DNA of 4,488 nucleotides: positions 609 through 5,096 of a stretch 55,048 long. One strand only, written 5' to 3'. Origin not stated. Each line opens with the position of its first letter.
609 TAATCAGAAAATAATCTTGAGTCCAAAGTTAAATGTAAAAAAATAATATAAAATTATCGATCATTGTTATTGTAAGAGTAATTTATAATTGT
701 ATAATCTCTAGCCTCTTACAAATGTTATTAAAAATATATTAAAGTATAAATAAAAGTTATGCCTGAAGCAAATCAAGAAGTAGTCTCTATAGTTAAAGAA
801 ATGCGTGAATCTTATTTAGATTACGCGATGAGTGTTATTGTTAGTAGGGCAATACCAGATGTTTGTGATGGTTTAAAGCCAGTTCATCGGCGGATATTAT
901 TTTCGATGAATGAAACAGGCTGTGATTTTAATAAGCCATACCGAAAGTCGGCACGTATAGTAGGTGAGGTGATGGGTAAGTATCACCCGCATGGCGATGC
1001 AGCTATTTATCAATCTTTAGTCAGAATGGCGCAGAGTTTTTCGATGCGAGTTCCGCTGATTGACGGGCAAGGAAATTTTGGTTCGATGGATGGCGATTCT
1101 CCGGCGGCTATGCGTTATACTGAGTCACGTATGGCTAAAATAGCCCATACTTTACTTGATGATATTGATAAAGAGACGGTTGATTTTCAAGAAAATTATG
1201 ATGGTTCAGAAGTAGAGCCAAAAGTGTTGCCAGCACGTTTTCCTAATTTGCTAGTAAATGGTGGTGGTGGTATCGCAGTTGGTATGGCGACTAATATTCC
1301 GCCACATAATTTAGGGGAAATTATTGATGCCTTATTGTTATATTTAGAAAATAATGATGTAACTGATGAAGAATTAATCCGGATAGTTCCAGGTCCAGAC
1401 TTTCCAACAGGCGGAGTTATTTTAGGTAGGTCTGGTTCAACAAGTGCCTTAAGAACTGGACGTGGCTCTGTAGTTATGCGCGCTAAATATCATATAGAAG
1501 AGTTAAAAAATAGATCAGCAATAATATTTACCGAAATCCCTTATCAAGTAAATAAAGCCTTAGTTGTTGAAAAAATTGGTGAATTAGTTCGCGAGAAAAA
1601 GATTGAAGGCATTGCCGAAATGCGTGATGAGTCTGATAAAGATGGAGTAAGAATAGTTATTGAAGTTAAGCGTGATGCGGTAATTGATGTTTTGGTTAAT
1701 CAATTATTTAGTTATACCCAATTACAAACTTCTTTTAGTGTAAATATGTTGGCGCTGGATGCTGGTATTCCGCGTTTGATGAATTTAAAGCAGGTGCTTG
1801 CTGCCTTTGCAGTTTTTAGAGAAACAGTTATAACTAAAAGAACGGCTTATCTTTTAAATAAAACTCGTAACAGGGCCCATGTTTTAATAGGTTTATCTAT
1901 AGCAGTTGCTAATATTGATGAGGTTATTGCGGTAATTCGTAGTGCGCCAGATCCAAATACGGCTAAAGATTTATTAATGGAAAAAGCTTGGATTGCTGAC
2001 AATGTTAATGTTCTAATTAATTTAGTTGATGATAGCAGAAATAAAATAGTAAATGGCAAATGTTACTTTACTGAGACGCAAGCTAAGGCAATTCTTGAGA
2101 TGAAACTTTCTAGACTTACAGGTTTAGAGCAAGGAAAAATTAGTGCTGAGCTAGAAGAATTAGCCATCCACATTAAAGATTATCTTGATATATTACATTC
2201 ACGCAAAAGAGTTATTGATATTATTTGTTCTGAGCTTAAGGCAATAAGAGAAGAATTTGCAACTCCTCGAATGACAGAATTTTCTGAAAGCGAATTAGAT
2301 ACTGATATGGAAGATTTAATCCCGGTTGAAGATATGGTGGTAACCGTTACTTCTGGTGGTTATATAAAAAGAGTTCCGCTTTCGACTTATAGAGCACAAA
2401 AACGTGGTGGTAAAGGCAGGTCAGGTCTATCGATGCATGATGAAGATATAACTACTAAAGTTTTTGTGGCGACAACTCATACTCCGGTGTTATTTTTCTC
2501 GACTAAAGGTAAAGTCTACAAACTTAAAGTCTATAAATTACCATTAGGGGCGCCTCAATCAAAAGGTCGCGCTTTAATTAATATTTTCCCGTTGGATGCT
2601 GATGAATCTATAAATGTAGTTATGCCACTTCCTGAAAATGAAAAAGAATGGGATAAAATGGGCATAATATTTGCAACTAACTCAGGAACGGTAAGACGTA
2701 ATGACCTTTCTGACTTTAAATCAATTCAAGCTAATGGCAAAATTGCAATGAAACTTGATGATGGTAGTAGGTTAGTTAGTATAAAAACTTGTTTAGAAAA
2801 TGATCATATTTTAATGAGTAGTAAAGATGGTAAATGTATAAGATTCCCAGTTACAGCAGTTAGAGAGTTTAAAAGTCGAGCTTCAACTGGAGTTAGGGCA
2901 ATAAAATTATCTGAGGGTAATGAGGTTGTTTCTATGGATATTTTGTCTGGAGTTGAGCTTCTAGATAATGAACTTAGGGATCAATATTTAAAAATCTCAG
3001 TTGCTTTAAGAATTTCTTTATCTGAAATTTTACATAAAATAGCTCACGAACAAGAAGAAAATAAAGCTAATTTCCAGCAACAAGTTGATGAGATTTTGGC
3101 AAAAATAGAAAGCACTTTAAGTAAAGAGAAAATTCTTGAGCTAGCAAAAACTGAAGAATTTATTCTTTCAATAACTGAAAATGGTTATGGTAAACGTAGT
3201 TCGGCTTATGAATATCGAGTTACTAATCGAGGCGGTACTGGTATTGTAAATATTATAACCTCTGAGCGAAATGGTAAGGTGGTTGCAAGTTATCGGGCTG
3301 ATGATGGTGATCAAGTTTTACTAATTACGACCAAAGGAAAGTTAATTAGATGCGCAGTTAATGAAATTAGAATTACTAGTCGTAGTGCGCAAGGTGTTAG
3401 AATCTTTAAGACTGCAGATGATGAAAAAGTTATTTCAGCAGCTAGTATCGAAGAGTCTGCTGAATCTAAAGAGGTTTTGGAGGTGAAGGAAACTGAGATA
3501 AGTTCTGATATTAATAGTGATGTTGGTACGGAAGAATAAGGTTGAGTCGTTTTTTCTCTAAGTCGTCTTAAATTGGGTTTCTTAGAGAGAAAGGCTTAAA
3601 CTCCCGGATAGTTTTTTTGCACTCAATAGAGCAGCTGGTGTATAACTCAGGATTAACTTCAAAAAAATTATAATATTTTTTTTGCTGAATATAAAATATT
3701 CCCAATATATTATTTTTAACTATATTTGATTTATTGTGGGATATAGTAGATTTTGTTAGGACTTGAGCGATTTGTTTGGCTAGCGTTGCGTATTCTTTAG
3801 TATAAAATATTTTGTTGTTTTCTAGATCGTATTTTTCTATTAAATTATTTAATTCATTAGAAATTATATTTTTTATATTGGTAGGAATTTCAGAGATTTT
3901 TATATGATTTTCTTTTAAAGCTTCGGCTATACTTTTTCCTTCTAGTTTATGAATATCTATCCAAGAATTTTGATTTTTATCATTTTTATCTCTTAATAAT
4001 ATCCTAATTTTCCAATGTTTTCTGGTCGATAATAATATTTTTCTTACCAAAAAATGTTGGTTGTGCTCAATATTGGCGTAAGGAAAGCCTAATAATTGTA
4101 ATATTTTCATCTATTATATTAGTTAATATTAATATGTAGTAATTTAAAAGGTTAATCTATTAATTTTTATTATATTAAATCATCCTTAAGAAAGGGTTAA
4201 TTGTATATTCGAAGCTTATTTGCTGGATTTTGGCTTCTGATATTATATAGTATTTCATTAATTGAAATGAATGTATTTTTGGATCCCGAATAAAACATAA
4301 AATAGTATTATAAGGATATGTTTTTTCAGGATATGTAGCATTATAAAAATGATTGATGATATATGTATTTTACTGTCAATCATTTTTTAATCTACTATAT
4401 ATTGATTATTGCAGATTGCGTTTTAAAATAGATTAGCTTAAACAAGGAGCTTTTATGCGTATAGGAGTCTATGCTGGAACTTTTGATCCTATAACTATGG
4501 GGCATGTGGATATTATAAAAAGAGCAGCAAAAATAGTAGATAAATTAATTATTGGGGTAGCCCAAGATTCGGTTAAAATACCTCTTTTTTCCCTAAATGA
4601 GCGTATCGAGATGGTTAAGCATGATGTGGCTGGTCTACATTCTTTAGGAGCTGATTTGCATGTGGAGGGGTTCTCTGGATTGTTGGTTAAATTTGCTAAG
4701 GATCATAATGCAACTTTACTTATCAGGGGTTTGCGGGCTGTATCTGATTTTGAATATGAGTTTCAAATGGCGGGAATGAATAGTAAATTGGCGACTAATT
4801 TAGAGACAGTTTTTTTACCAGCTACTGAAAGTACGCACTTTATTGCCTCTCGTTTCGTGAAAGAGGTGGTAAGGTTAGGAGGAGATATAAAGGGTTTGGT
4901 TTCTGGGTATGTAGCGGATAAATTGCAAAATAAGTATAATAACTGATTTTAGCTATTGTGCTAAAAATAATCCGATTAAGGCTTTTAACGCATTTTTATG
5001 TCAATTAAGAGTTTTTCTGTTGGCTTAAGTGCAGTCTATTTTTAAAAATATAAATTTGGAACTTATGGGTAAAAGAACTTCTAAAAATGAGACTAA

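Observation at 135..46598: Dispersed modular multi-hairpin repeat family bounded by TATAG...CTATA, at 10 loci in 55 kb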

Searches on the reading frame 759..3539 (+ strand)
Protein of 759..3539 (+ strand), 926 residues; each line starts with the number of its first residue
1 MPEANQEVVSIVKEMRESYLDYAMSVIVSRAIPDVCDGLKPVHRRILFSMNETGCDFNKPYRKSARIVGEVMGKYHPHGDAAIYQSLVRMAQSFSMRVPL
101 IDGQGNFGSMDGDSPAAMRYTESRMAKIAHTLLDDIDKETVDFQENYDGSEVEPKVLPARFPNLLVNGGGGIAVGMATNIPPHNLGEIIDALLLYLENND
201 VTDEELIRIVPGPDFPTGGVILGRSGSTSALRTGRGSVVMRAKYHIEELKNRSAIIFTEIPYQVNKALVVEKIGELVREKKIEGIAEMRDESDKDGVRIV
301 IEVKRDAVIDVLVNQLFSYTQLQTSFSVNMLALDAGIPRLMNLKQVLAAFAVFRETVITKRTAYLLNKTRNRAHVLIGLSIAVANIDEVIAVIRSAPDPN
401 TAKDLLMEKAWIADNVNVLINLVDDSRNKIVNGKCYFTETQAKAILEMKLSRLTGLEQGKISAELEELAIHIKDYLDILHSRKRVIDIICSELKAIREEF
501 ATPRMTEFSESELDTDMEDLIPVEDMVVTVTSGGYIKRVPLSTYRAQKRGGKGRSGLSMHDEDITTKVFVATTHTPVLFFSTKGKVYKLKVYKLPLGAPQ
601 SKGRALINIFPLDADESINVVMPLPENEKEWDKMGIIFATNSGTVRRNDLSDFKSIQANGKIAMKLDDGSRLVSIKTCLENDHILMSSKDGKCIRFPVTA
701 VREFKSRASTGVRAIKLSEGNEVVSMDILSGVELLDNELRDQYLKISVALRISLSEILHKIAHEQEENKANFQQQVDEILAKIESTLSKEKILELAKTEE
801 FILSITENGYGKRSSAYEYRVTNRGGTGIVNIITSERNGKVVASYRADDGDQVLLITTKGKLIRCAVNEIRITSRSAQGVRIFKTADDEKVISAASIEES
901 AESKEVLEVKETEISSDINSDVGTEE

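Call 15: search_protein_families(library=ncbifam, proteins=[window:759-3539:+])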
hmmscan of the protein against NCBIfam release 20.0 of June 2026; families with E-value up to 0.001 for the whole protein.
window:759-3539:+ (926 aa): 10 families
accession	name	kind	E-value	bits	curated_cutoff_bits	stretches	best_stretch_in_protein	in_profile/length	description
NF004043.1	PRK05560.1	equivalog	0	1124.9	902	1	8-895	4-796/798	DNA gyrase subunit A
TIGR01063.1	gyrA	equivalog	0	1124.2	877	1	9-897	4-798/800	DNA topoisomerase (ATP-hydrolyzing) subunit A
NF004044.1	PRK05561.1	subfamily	1.1e-242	807.8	654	2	12-749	3-705/738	DNA topoisomerase (ATP-hydrolyzing)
NF038098.1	GyrA_w_intein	exception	1.3e-237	791.8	1850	3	121-730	538-1126/1232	intein-containing DNA gyrase subunit A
TIGR01061.1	parC_Gpos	equivalog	5.8e-194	646.6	813.25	3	15-409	10-405/737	DNA topoisomerase IV subunit A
NF010586.0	PRK13979.1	equivalog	5.5e-187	623.6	1475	4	9-411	16-426/957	DNA topoisomerase IV subunit A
TIGR01062.1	parC_Gneg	equivalog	3.1e-168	561.2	628.9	2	10-422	5-416/735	DNA topoisomerase IV subunit A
NF007209.0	PRK09631.1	equivalog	3e-68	231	644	1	12-352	5-318/635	DNA topoisomerase IV subunit A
NF009397.0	PRK12758.1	equivalog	2.1e-65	221.2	780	1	6-372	17-359/870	DNA gyrase/topoisomerase IV subunit A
NF007208.0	PRK09630.1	equivalog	7.2e-47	160.4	598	1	15-347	8-313/479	DNA topoisomerase IV subunit A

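Call 26: find_related_loci(query=window:759-3539:+, collection=genome_contigs, flank=10000)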
Query window:759-3539:+ (926 aa) in genome_contigs; peptide patterns used: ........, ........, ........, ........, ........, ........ (x = any residue, [..] = any of these).
45 stretches matched a pattern; 1 encode a relative of the query (tblastn E <= 1e-3); 1 distinct loci.
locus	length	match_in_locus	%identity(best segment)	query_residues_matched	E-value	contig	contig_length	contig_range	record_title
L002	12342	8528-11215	78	6-900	0e+0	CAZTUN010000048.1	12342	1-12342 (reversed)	MAG TPA_asm: uncultured Rickettsiales bacterium isolate SRP342105_co1_302 genome assembly, contig: NODE_6994_length_1234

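Call 42: find_homologous_proteins(query=window:759-3539:+, max_evalue=1e-100)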
Query window:759-3539:+ (926 aa): 8000 proteins with E <= 1e-100 among 8000 candidates; the best 120 are listed.
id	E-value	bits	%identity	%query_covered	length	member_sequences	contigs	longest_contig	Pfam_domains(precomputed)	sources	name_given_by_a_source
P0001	0.0e+0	2022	100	100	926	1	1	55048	PF00521.27,PF03989.19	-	-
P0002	0.0e+0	1574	77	98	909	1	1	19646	PF00521.27,PF03989.19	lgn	-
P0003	0.0e+0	1571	78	97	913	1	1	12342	PF00521.27,PF03989.19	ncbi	-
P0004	0.0e+0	1524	75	97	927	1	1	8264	PF00521.27,PF03989.19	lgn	-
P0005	0.0e+0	1477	73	96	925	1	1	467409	PF00521.27,PF03989.19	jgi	jgi:DNA gyrase subunit A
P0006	0.0e+0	1467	74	97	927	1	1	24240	PF00521.27,PF03989.19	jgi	jgi:DNA gyrase subunit A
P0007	0.0e+0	1461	72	97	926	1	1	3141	PF00521.27,PF03989.19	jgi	jgi:DNA gyrase subunit A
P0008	0.0e+0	1460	72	96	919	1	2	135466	PF00521.27,PF03989.19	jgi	jgi:DNA gyrase subunit A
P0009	0.0e+0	1460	72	96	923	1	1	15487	PF00521.27,PF03989.19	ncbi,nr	ncbi:MAG: gyrA [Rickettsiaceae bacterium]|nr:gyrA [Rickettsiaceae bacterium]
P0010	0.0e+0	1453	72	96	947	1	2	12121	PF00521.27,PF03989.19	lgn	-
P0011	0.0e+0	1449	72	97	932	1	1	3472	PF00521.27,PF03989.19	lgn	-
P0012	0.0e+0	1448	71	98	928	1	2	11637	PF00521.27,PF03989.19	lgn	-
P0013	0.0e+0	1447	71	97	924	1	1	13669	PF00521.27,PF03989.19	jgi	jgi:DNA gyrase subunit A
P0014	0.0e+0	1446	71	97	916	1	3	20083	PF00521.27,PF03989.19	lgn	-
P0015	0.0e+0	1444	71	96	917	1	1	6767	PF00521.27,PF03989.19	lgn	-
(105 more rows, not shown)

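Call 43: find_encoding_contigs(protein=P0002, flank=10000, max_places=3)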
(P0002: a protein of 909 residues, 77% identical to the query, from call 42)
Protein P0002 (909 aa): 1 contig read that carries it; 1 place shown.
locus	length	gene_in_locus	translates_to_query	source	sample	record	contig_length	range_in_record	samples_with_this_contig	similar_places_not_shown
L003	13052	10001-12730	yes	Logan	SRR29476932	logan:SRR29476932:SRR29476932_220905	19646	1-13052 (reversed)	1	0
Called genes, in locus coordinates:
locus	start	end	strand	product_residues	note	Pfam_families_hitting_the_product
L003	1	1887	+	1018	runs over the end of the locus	PF04610:TrbL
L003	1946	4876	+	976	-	PF04610:TrbL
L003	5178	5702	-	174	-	PF00436:SSB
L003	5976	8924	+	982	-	PF02463:SMC_N (faint), PF13191:AAA_16 (faint), PF13555:AAA_29 (faint), PF20703:nSTAND1 (faint), PF17760:UvrA_inter, PF17755:UvrA_DNA-bind, PF00005:ABC_tran (weak)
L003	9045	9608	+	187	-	PF00042:Globin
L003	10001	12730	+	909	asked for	PF00521:DNA_topoisoIV, PF03989:DNA_gyraseA_C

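Call 44: find_encoding_contigs(protein=P0005, flank=10000, max_places=3)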
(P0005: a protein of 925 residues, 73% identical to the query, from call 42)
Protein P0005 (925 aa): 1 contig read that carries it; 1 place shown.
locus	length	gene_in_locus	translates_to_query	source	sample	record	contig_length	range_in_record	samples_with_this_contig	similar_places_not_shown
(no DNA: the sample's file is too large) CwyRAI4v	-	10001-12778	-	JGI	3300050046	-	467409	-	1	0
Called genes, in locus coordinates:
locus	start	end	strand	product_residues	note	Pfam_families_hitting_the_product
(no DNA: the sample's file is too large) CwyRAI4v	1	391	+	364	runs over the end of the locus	PF13685:Fe-ADH_2 (weak), PF01761:DHQ_synthase, PF24621:DHQS_C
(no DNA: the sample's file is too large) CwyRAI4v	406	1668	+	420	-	PF01595:CNNM, PF00571:CBS, PF03471:CorC_HlyC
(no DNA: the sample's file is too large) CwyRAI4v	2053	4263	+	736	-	PF00023:Ank (faint), PF12796:Ank_2 (weak), PF13606:Ank_3 (faint), PF13637:Ank_4 (faint), PF13857:Ank_5 (faint), PF24521:Ank_KRIT1 (faint), PF12796:Ank_2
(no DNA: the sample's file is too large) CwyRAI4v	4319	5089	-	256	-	PF01513:NAD_kinase, PF20143:NAD_kinase_C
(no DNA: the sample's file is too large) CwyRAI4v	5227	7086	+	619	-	PF01541:GIY-YIG, PF27096:UvrC_M, PF02151:UVR (weak), PF22920:UvrC_RNaseH, PF08459:UvrC_RNaseH_dom, PF12826:HHH_2, PF14520:HHH_5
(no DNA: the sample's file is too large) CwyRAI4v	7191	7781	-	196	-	PF01625:PMSR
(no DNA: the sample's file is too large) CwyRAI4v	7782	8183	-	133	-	PF01641:SelR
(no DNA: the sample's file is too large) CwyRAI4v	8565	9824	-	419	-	PF16313:DUF4953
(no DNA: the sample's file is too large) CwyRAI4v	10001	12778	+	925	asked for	PF00521:DNA_topoisoIV, PF03989:DNA_gyraseA_C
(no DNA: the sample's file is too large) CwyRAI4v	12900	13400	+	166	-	PF01467:CTP_transf_like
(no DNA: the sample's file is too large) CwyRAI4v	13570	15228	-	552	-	PF02776:TPP_enzyme_N, PF00205:TPP_enzyme_M, PF02775:TPP_enzyme_C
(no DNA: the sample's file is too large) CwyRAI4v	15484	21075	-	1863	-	PF13385:Laminin_G_3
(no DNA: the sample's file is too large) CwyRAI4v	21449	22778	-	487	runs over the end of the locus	PF04851:ResIII, PF00270:DEAD, PF00271:Helicase_C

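Call 45: find_encoding_contigs(protein=P0004, flank=10000, max_places=3)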
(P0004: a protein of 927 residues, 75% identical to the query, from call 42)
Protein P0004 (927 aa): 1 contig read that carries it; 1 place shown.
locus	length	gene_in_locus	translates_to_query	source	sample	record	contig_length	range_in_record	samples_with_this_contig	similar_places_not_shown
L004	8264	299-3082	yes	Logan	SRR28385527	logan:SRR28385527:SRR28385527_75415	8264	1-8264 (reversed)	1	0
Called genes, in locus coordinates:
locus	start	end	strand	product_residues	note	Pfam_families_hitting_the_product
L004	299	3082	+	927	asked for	PF00521:DNA_topoisoIV, PF03989:DNA_gyraseA_C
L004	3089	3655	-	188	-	-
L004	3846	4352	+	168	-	PF01467:CTP_transf_like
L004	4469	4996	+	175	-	PF00829:Ribosomal_L21p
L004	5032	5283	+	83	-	PF01016:Ribosomal_L27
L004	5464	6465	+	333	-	PF01018:GTP1_OBG, PF01926:MMR_HSR1, PF02421:FeoB_N, PF10662:PduV-EutP (weak)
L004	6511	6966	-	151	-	-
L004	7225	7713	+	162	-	PF00886:Ribosomal_S16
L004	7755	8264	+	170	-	?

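Call 59: find_encoding_contigs(protein=P0006, flank=10000, max_places=2)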
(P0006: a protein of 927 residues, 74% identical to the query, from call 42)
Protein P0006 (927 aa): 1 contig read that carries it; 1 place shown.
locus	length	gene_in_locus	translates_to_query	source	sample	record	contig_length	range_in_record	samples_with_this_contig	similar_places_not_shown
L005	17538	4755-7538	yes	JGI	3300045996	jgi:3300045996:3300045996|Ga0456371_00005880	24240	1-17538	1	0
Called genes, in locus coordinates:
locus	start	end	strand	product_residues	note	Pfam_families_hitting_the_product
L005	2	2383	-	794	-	?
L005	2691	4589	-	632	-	-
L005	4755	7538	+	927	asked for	PF00521:DNA_topoisoIV, PF03989:DNA_gyraseA_C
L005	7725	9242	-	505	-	PF00071:Ras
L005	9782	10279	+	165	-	PF01467:CTP_transf_like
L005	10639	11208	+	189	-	-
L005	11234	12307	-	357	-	PF27087:LRR_TMOD-LMOD (weak), PF12799:LRR_4 (faint), PF13855:LRR_8 (faint), PF13516:LRR_6 (faint), PF00560:LRR_1 (faint), PF27087:LRR_TMOD-LMOD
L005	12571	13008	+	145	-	PF00829:Ribosomal_L21p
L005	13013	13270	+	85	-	PF01016:Ribosomal_L27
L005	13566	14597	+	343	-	PF01018:GTP1_OBG, PF01926:MMR_HSR1, PF02421:FeoB_N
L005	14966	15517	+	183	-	PF01327:Pep_deformylase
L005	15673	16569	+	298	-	PF00551:Formyl_trans_N, PF02911:Formyl_trans_C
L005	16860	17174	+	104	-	-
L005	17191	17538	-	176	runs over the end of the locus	PF00581:Rhodanese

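Call 60: find_encoding_contigs(protein=P0008, flank=10000, max_places=2)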
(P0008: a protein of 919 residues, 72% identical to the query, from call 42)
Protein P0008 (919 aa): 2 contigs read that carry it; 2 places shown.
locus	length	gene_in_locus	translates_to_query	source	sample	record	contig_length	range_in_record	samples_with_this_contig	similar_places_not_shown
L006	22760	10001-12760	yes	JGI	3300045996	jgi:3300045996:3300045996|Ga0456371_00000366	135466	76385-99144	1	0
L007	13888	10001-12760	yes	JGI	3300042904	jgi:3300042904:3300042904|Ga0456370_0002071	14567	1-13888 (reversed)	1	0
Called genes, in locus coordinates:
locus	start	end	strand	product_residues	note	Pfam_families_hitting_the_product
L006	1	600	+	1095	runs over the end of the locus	PF04610:TrbL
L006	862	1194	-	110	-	-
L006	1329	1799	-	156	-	PF00436:SSB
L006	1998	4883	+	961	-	PF02463:SMC_N (faint), PF13191:AAA_16 (faint), PF20703:nSTAND1 (faint), PF17760:UvrA_inter, PF17755:UvrA_DNA-bind, PF00005:ABC_tran (weak)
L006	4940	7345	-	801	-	-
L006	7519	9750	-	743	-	-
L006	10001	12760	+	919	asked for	PF00521:DNA_topoisoIV, PF03989:DNA_gyraseA_C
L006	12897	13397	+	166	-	PF01467:CTP_transf_like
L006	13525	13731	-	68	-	-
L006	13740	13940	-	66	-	PF13637:Ank_4 (weak)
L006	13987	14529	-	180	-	PF12796:Ank_2, PF13606:Ank_3 (faint), PF13857:Ank_5, PF00023:Ank (weak), PF13637:Ank_4 (weak)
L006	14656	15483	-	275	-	-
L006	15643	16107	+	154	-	PF00829:Ribosomal_L21p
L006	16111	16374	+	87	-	PF01016:Ribosomal_L27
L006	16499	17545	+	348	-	PF01018:GTP1_OBG, PF01926:MMR_HSR1, PF02421:FeoB_N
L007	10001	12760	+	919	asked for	PF00521:DNA_topoisoIV, PF03989:DNA_gyraseA_C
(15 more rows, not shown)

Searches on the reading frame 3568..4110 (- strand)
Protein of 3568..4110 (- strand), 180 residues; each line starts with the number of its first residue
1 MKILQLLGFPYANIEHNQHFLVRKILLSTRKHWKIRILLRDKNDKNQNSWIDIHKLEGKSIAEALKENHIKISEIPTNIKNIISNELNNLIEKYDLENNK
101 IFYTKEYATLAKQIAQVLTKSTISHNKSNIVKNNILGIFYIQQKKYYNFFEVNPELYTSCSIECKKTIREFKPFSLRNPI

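Call 39: search_protein_families(library=pfam, proteins=[window:3568-4110:-])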
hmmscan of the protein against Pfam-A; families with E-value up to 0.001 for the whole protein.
window:3568-4110:- (180 aa): 0 families

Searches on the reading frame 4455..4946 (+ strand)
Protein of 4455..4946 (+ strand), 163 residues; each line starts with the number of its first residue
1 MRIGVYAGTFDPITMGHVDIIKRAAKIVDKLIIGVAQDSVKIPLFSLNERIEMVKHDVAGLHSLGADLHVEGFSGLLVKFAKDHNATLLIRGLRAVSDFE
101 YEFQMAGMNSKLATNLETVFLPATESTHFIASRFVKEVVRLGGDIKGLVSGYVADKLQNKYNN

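Call 39: search_protein_families(library=pfam, proteins=[window:4455-4946:+])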
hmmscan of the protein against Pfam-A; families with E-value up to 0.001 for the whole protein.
window:4455-4946:+ (163 aa): 1 family
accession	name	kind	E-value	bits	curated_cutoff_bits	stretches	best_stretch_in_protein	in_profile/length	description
PF01467.32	CTP_transf_like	-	8.3e-23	81.5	21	1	5-136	1-131/133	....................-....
